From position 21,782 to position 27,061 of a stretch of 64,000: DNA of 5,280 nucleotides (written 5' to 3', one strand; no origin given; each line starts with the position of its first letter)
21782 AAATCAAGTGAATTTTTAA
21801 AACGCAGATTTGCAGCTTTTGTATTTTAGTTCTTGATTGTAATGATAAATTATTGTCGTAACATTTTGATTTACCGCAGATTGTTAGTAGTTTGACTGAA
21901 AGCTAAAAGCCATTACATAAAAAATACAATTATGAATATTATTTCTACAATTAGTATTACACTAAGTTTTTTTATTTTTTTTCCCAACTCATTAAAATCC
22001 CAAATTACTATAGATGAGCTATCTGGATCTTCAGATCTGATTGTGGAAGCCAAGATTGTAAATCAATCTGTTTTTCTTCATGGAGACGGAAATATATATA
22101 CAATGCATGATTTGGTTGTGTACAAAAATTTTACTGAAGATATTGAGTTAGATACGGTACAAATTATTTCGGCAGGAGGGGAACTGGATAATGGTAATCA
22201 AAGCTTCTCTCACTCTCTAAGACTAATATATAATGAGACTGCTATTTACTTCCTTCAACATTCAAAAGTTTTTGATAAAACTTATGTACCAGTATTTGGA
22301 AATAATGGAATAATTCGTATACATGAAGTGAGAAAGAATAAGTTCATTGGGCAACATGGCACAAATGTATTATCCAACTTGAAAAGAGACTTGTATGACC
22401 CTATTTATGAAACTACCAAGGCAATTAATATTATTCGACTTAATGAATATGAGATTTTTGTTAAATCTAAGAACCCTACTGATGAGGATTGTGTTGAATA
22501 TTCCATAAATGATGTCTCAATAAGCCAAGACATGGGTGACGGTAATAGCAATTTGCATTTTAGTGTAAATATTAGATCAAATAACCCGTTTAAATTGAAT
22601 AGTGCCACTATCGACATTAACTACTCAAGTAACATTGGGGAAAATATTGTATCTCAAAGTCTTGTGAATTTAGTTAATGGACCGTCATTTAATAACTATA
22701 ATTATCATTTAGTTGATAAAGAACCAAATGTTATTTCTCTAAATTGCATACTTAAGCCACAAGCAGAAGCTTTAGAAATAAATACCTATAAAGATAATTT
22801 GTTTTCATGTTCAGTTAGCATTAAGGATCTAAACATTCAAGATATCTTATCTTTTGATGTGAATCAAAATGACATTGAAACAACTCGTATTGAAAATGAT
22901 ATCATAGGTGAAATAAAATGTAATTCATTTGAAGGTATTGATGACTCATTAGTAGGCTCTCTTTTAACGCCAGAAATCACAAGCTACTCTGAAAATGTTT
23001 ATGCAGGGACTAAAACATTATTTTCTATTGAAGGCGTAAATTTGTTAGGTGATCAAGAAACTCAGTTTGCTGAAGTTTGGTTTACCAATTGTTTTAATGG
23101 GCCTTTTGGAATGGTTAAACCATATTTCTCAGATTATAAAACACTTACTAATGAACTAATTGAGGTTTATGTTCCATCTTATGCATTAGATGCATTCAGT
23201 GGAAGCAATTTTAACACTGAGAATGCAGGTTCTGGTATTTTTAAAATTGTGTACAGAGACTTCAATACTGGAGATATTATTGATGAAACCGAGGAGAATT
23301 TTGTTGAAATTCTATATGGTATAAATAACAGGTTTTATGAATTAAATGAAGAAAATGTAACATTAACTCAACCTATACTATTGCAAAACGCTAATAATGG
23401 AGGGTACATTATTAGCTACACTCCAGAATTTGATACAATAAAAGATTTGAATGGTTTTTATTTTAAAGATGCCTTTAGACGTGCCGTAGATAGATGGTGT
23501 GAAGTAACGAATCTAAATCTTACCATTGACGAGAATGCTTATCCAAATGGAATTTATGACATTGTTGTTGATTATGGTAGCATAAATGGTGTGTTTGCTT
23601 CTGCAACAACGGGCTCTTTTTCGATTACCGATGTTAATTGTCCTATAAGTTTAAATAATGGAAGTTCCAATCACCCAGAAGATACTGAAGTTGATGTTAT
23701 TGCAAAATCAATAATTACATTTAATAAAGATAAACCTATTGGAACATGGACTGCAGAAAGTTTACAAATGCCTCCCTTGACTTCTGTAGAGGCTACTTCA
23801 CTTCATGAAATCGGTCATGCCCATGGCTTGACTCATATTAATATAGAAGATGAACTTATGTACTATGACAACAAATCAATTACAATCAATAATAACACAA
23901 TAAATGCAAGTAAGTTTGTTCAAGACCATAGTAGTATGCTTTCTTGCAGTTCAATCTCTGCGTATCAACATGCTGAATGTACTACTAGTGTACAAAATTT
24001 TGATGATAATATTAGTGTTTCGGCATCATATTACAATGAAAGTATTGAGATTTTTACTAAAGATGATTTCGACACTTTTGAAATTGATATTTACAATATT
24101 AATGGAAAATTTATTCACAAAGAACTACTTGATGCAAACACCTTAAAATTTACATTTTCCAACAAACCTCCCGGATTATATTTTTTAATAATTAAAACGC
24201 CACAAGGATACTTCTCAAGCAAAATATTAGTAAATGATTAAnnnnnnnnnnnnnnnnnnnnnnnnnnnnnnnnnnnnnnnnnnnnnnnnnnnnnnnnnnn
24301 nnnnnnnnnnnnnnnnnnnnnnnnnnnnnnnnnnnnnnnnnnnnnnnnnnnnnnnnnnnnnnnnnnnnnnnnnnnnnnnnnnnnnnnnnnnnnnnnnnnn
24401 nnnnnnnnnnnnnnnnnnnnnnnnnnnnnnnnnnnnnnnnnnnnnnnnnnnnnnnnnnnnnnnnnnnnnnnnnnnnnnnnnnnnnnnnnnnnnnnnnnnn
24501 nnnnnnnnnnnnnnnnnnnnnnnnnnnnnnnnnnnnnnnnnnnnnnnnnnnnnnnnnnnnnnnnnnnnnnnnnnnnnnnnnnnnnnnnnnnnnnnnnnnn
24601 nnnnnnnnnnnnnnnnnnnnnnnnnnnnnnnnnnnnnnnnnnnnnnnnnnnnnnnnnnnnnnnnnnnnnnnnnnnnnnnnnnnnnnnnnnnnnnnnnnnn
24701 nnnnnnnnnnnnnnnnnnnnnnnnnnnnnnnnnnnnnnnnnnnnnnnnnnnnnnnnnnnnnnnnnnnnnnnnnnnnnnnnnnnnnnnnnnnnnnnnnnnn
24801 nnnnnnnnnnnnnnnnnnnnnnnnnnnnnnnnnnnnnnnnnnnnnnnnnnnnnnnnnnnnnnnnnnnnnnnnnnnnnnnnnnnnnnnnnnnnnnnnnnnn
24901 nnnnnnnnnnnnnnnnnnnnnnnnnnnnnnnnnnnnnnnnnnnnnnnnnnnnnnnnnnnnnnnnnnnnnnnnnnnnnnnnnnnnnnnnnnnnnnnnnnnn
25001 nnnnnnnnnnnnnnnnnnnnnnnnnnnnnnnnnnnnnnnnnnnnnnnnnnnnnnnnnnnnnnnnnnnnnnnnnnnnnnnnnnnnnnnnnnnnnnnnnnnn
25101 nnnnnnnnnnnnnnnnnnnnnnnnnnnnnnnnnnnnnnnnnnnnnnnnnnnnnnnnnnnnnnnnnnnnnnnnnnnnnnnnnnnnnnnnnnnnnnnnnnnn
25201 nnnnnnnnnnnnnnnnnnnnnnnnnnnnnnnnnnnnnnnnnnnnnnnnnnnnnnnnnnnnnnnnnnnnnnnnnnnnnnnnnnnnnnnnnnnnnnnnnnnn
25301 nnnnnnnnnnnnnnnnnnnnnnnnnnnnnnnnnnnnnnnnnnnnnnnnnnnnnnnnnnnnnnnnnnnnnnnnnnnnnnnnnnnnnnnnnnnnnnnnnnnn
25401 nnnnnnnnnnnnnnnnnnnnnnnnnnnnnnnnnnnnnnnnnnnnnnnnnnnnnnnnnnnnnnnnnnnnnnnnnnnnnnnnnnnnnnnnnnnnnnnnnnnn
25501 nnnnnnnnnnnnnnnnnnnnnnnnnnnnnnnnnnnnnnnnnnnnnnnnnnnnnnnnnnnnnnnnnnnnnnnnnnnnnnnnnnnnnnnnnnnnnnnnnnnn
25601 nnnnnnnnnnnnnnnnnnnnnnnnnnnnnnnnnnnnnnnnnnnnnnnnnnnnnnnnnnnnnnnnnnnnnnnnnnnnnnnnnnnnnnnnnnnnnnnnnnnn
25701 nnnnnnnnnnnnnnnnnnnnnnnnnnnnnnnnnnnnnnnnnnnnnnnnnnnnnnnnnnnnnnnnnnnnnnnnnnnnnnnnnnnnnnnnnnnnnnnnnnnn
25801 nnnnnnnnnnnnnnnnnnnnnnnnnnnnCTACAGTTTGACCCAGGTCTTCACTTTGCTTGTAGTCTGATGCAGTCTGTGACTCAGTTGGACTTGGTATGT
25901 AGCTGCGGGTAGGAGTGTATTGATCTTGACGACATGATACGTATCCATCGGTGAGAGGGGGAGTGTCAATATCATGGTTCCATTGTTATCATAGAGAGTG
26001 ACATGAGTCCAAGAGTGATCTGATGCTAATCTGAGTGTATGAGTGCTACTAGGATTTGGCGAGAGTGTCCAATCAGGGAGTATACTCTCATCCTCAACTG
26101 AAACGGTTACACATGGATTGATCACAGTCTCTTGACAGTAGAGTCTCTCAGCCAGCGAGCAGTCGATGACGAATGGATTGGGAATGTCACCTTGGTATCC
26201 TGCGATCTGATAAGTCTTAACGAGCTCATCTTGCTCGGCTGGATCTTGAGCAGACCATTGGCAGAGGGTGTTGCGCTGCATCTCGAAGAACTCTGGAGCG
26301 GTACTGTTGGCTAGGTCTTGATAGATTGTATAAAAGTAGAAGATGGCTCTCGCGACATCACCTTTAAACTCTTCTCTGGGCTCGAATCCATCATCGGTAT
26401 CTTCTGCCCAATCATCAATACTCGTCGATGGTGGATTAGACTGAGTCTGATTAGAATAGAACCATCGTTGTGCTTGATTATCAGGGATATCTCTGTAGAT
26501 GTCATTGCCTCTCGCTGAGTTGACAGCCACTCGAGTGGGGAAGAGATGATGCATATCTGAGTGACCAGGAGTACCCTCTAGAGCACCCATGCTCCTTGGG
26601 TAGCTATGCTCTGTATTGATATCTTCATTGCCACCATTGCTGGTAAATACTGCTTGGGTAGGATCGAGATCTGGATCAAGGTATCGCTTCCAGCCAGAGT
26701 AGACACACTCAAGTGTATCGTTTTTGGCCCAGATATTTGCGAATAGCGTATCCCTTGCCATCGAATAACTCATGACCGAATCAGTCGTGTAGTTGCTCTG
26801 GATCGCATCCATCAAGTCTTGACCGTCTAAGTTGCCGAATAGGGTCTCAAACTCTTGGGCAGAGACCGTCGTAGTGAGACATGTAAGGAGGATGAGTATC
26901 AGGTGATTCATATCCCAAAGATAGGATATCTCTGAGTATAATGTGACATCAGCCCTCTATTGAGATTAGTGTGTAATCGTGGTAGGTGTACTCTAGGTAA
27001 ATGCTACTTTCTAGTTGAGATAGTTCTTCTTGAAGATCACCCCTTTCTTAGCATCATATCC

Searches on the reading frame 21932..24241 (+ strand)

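Call 9: search_protein_families(library=pfam, proteins=[window:21932-24241:+], max_evalue=0.001)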
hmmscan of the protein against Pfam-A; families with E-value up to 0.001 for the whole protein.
window:21932-24241:+ (769 aa): 2 families
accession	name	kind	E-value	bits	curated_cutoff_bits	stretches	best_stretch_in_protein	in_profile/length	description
PF00413.30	Peptidase_M10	-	1.7e-07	31.7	24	1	504-648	16-137/159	Matrixin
PF18962.6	Por_Secre_tail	-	1.4e-06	28.9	27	1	703-767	8-75/75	Secretion system C-terminal sorting domain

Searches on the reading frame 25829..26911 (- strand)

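Call 9: search_protein_families(library=pfam, proteins=[window:25829-26911:-], max_evalue=0.001)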
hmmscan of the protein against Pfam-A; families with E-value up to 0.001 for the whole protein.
window:25829-26911:- (360 aa): 1 family
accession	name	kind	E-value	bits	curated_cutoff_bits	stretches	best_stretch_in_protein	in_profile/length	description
PF04231.19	Endonuclease_1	-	3.2e-26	92.9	25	1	86-248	62-231/235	Endonuclease I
